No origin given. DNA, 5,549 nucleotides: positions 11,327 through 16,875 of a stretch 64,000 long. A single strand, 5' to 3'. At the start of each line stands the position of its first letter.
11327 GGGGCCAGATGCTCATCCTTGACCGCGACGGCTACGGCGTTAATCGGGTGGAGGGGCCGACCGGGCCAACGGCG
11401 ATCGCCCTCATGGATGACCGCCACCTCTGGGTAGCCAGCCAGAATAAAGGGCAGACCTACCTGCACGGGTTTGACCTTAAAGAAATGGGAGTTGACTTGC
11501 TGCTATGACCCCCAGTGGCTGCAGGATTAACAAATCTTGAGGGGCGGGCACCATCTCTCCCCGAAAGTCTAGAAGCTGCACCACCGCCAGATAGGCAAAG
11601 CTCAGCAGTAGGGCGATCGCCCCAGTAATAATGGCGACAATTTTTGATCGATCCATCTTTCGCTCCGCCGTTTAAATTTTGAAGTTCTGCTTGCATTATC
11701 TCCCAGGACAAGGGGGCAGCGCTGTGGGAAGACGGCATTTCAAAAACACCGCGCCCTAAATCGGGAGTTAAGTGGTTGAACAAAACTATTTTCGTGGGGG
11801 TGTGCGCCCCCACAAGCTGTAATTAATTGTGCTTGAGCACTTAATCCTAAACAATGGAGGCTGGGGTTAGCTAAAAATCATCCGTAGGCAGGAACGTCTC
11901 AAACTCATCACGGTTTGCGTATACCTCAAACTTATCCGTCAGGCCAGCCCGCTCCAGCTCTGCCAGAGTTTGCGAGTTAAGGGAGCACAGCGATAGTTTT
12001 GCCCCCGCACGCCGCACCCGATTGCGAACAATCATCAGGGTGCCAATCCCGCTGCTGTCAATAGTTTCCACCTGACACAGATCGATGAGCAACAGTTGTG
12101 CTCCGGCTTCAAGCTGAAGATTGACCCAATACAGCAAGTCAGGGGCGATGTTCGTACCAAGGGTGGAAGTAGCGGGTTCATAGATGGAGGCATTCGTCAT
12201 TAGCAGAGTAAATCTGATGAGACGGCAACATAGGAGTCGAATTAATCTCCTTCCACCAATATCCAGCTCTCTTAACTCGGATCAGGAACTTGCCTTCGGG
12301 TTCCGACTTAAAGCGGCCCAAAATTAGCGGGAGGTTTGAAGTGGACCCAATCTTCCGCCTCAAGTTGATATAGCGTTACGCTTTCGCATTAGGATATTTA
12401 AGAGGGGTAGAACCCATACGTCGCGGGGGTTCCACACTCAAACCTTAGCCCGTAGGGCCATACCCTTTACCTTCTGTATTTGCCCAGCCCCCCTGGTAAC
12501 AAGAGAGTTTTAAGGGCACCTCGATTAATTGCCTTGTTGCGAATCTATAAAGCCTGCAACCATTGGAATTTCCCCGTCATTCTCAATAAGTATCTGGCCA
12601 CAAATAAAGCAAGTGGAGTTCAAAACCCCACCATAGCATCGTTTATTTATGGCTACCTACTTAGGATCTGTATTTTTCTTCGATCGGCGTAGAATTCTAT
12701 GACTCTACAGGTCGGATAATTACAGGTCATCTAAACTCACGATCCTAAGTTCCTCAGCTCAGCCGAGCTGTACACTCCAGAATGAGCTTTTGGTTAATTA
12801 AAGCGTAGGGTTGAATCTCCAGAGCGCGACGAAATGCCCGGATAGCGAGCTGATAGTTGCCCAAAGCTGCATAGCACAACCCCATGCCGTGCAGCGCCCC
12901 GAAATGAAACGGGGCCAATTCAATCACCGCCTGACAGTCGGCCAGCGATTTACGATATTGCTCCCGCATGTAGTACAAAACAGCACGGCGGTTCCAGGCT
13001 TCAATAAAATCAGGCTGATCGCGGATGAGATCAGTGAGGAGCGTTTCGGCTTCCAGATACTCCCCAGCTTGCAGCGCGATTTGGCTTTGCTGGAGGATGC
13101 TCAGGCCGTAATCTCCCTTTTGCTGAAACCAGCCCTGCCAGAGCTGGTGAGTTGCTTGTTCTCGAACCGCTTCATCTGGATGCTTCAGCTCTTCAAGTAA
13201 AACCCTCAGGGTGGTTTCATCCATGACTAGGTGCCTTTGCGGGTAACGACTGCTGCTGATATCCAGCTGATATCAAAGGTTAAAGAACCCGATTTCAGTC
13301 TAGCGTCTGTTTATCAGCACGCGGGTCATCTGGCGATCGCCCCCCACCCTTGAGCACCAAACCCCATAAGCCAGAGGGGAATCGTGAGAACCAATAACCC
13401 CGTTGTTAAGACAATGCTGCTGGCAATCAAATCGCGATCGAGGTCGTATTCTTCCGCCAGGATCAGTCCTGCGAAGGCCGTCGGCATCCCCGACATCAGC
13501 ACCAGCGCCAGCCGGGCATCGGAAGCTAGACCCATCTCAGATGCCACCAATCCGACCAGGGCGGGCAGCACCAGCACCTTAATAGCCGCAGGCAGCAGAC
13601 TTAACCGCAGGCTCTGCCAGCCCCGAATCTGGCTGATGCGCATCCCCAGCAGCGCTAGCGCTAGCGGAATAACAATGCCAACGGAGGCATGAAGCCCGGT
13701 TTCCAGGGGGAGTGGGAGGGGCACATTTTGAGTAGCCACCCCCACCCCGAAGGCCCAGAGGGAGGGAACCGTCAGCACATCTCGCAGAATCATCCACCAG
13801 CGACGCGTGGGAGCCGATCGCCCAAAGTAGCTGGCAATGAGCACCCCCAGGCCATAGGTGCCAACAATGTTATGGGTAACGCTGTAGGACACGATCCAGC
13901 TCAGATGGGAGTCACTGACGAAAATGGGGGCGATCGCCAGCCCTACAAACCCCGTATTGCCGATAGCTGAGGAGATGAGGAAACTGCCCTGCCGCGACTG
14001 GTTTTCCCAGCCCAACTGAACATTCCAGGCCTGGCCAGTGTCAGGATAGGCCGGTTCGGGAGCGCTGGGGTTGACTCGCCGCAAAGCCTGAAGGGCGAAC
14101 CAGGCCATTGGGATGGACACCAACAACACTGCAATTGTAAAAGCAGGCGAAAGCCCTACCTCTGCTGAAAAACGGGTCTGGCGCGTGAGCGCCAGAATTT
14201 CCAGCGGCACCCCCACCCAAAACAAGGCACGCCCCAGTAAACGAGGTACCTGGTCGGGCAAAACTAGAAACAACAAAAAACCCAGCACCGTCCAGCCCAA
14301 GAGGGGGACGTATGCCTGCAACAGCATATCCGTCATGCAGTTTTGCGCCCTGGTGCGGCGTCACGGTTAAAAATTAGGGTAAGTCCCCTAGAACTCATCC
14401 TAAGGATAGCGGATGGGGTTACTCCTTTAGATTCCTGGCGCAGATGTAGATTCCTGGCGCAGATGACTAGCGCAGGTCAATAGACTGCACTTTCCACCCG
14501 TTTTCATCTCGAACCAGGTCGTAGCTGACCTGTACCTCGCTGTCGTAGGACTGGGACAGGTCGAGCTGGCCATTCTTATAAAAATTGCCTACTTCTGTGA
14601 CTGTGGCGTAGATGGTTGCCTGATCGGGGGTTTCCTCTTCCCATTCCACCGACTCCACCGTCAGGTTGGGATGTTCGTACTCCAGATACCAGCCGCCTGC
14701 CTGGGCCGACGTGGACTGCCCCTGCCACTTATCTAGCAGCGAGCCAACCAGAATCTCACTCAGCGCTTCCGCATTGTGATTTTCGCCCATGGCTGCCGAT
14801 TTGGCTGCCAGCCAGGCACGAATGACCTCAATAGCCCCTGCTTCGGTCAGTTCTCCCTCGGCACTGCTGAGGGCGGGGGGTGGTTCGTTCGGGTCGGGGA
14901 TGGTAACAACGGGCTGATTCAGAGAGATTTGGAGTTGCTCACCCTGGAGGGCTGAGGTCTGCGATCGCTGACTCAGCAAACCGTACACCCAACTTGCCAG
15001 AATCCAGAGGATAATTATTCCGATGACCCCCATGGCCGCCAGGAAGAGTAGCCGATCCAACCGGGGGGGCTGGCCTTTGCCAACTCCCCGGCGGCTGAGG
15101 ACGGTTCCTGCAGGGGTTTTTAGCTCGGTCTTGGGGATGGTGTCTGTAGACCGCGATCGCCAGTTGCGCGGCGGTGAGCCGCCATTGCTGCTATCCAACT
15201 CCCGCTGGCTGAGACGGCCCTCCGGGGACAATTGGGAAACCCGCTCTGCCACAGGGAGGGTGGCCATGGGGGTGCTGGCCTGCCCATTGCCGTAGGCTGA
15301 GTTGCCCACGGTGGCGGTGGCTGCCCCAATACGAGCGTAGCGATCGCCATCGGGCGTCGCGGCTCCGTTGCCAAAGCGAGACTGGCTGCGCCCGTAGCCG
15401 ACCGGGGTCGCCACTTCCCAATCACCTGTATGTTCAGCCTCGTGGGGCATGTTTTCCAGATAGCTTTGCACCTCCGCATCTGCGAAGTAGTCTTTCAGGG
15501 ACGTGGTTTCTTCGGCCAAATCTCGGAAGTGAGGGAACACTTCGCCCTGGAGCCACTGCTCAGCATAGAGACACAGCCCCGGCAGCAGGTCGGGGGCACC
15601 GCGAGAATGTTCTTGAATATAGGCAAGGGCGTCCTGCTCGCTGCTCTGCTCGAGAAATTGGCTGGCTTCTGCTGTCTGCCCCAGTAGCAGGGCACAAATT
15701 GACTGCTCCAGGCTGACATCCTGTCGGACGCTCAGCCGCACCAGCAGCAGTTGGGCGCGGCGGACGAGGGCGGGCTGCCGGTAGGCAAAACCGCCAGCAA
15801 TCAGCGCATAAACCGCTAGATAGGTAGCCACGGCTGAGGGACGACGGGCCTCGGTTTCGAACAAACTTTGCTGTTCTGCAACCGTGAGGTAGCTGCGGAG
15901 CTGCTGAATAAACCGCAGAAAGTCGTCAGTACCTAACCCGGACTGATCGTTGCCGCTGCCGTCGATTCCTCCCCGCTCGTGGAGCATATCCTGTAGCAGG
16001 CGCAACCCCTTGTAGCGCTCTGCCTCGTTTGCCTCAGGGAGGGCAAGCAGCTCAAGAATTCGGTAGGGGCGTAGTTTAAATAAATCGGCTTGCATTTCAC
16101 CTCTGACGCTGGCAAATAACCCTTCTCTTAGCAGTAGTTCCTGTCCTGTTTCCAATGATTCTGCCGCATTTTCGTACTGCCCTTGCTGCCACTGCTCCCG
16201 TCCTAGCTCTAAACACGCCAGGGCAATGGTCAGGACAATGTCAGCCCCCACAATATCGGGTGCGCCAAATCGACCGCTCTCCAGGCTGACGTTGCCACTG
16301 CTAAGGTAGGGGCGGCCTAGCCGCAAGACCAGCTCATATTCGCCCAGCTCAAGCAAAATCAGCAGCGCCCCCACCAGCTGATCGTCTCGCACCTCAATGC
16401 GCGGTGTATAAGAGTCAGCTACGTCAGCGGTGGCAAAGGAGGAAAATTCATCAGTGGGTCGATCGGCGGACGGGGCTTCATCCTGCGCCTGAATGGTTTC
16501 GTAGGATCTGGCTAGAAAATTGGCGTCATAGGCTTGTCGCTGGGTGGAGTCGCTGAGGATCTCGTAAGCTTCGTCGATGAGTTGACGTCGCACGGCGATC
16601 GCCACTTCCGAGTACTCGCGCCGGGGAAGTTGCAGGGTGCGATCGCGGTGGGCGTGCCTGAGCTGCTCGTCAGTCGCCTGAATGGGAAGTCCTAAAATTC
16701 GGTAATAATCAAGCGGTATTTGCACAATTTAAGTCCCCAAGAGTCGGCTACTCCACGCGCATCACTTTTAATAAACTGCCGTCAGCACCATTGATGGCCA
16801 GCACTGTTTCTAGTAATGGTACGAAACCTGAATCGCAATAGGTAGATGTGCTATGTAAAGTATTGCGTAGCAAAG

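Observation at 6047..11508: Duplicated cassette of a phycobilisome-fold protein and a V4R-domain protein, followed by a Ser/Thr kinase: candidate undescribed sensory/signalling module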

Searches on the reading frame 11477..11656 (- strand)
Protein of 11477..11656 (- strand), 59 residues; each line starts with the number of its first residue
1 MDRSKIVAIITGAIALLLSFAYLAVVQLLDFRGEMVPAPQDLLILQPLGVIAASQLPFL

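Call 75: search_protein_families(library=pfam, proteins=[window:11477-11656:-], max_evalue=0.0001)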
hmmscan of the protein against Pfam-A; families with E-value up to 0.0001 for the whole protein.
window:11477-11656:- (59 aa): 0 families

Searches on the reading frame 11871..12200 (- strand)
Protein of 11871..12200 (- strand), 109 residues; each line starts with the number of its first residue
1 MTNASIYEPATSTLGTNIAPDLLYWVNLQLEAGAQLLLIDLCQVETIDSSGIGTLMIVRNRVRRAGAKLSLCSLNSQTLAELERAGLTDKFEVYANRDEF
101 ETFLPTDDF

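Call 28: search_protein_families(library=pfam, proteins=[window:11871-12200:-], max_evalue=0.01)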
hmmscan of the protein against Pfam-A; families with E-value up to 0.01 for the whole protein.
window:11871-12200:- (109 aa): 2 families
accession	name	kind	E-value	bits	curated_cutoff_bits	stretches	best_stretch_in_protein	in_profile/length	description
PF01740.26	STAS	-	5.7e-13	49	22.6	1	25-99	30-105/106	STAS domain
PF13466.11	STAS_2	-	4.8e-07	30.3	29.2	1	30-87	23-79/80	STAS domain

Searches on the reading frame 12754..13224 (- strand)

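Call 28: search_protein_families(library=pfam, proteins=[window:12754-13224:-], max_evalue=0.01)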
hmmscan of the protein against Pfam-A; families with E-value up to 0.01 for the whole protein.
window:12754-13224:- (156 aa): 16 families
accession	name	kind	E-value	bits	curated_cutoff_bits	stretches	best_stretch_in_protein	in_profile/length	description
PF07719.23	TPR_2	-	2.3e-17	62.1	27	2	110-139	3-32/34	Tetratricopeptide repeat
PF00515.34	TPR_1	-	3e-17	62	27.8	2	110-139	3-32/34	Tetratricopeptide repeat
PF13432.12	TPR_16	-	7e-12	46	32.7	2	45-106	2-63/65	Tetratricopeptide repeat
PF13424.12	TPR_12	-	2.9e-10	40.6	30.1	1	74-138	3-75/77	Tetratricopeptide repeat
PF13431.12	TPR_17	-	9.8e-10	38.4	24.4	1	97-128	2-33/34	Tetratricopeptide repeat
PF13181.12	TPR_8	-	1.4e-09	37.8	25.7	1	110-139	3-32/34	Tetratricopeptide repeat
PF13428.12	TPR_14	-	1e-08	35.4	23.5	2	110-140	3-33/44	Tetratricopeptide repeat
PF13174.12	TPR_6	-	2.7e-07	31.2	26.3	1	110-137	2-29/33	Tetratricopeptide repeat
PF13371.12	TPR_9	-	3.5e-07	30.6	35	2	87-141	8-62/73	Tetratricopeptide repeat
PF14559.12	TPR_19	-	8.1e-07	29.7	25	1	50-93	1-44/68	Tetratricopeptide repeat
PF23914.1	TPR_CcmH_CycH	-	1.2e-05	25.7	42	0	52-103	99-150/158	Cytochrome c-type biogenesis protein H TPR domain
PF13414.12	TPR_11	-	1.6e-05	24.9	26.8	0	117-139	3-25/42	TPR repeat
PF13176.12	TPR_7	-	0.00015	22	27.9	1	110-137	1-28/36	Tetratricopeptide repeat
PF25058.1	ARM_TT21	-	0.0015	19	27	1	32-97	86-151/155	Tetratricopeptide repeat protein 21 ARM repeat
PF12895.13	ANAPC3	-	0.0031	18.2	27.2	0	58-133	7-81/82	Anaphase-promoting complex, cyclosome, subunit 3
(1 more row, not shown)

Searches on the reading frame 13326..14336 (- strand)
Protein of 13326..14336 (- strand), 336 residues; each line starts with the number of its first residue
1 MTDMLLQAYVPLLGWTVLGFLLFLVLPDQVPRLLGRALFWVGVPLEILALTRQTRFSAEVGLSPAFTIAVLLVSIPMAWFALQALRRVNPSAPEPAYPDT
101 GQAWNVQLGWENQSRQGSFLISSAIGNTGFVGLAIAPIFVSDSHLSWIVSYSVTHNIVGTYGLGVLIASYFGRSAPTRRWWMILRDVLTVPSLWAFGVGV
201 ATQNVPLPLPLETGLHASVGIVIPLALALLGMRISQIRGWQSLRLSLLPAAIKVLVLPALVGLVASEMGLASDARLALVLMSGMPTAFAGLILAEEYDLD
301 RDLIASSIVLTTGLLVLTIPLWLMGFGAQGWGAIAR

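Call 28: search_protein_families(library=pfam, proteins=[window:13326-14336:-], max_evalue=0.01)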
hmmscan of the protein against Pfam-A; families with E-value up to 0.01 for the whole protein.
window:13326-14336:- (336 aa): 1 family
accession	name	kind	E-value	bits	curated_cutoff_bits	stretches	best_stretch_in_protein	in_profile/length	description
PF03547.23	Mem_trans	-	1.7e-07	30.7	25.7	1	220-323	238-343/343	Membrane transport protein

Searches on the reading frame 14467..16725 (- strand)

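Call 28: search_protein_families(library=pfam, proteins=[window:14467-16725:-], max_evalue=0.01)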
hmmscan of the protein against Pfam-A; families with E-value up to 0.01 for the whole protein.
window:14467-16725:- (752 aa): 4 families
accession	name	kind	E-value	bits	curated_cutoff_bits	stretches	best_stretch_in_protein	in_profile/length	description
PF23468.1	ARC6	-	1.9e-52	177.9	24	1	279-432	1-175/188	Plastid division regulator alpha solenoid domain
PF25515.1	Arm_PDR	-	1.3e-51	174.9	27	1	111-264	1-145/145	Plastid division regulator ARM repeat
PF13355.12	ARC6-like_IMS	-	3.7e-34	118.2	22.8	1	631-747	1-117/117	ARC6-like, IMS domain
PF00226.36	DnaJ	-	1.9e-10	41.1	27.8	1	6-67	1-63/63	DnaJ domain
